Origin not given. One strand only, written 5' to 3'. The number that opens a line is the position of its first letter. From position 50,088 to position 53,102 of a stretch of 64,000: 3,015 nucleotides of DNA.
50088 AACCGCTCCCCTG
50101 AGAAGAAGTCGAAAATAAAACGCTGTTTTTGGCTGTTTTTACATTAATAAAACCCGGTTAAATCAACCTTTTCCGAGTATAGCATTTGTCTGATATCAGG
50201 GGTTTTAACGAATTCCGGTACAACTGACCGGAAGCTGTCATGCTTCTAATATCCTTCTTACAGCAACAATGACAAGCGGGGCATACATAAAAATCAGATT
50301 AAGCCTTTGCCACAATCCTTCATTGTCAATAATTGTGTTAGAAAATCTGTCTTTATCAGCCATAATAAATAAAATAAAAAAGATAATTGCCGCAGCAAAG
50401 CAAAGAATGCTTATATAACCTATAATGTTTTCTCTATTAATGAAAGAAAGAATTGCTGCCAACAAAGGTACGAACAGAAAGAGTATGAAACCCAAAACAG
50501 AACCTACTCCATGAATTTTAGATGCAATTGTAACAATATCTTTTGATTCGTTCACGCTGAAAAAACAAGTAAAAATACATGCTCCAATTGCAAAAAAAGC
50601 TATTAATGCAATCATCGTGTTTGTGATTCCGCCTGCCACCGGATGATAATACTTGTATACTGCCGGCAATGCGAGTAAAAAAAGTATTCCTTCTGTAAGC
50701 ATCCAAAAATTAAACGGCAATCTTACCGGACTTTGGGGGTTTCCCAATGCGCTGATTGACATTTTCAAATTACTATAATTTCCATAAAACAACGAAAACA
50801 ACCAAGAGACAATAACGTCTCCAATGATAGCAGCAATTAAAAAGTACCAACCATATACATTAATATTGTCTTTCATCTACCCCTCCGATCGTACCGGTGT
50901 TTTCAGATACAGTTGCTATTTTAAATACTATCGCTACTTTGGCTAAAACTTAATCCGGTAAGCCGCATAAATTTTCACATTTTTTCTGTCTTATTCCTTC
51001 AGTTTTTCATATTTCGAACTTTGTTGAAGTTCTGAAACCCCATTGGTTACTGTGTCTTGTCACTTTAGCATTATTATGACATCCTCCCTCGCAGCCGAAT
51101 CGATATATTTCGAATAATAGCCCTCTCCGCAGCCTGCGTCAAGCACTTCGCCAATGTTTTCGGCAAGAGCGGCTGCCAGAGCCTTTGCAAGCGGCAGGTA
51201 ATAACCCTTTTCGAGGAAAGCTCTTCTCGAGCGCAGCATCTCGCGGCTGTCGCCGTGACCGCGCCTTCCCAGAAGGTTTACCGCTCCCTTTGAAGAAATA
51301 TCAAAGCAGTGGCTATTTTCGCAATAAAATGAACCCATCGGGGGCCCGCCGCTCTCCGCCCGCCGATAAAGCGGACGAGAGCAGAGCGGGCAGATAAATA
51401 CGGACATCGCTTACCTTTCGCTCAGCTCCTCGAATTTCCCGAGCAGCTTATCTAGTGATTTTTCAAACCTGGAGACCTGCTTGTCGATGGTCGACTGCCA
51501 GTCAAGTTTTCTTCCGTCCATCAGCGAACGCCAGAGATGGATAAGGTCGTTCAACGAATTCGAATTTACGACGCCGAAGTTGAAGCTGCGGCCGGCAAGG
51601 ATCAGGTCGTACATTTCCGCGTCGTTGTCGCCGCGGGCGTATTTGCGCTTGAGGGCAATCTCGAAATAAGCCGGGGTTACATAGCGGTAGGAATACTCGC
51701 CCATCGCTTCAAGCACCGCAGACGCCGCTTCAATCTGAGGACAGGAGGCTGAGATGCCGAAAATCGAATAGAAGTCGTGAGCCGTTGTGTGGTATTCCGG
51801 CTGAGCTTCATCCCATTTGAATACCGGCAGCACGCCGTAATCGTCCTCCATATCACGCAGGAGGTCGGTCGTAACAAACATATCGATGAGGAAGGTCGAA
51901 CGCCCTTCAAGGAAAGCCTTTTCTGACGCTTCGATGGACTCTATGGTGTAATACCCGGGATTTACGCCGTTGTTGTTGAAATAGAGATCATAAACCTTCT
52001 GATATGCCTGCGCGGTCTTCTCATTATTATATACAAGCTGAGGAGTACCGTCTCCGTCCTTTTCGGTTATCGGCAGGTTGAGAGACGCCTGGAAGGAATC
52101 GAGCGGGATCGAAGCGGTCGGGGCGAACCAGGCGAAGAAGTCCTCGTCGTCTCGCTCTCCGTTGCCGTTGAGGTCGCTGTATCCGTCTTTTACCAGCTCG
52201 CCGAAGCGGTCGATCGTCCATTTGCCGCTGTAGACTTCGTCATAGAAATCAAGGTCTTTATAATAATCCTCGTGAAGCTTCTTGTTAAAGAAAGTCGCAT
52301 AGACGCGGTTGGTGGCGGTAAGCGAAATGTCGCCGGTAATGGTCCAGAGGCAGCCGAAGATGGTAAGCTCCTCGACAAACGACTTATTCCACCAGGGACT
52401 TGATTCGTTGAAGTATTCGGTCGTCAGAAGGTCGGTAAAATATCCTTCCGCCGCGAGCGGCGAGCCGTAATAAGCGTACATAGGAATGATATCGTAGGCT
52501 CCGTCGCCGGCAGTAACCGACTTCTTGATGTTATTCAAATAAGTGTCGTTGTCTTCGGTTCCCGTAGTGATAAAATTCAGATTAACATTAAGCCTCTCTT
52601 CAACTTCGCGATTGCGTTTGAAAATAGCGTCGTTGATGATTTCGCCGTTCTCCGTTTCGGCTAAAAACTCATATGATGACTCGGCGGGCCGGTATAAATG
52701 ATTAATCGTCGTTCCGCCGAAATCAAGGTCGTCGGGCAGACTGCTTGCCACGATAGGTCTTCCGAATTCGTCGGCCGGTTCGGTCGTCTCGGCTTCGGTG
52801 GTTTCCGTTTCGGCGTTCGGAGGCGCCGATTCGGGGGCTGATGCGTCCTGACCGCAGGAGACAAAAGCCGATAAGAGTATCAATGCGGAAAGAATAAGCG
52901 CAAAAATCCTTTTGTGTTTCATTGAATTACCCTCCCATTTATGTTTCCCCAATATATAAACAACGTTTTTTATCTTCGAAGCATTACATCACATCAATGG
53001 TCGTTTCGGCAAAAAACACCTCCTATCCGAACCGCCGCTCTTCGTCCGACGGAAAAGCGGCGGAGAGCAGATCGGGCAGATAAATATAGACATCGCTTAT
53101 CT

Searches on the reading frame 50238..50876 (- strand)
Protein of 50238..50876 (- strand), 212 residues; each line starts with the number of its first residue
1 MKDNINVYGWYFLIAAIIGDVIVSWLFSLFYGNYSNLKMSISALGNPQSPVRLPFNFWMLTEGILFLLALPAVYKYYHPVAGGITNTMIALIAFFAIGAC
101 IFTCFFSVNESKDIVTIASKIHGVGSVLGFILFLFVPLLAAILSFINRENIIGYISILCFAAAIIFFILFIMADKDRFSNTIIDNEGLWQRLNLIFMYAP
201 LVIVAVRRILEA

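Call 49: search_protein_families(library=pfam, proteins=[window:50238-50876:-])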
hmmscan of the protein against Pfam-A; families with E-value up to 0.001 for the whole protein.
window:50238-50876:- (212 aa): 1 family
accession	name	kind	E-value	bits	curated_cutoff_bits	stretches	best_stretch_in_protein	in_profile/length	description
PF06197.19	DUF998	-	4.3e-16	59.5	30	1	15-206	2-183/184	Protein of unknown function (DUF998)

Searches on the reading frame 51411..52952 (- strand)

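Call 49: search_protein_families(library=pfam, proteins=[window:51411-52952:-])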
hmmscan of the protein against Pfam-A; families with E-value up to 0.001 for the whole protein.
window:51411-52952:- (513 aa): 1 family
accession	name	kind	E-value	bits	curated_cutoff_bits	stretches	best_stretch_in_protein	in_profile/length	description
PF01547.30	SBP_bac_1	-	2.5e-05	24.9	26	1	122-417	23-300/307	Bacterial extracellular solute-binding protein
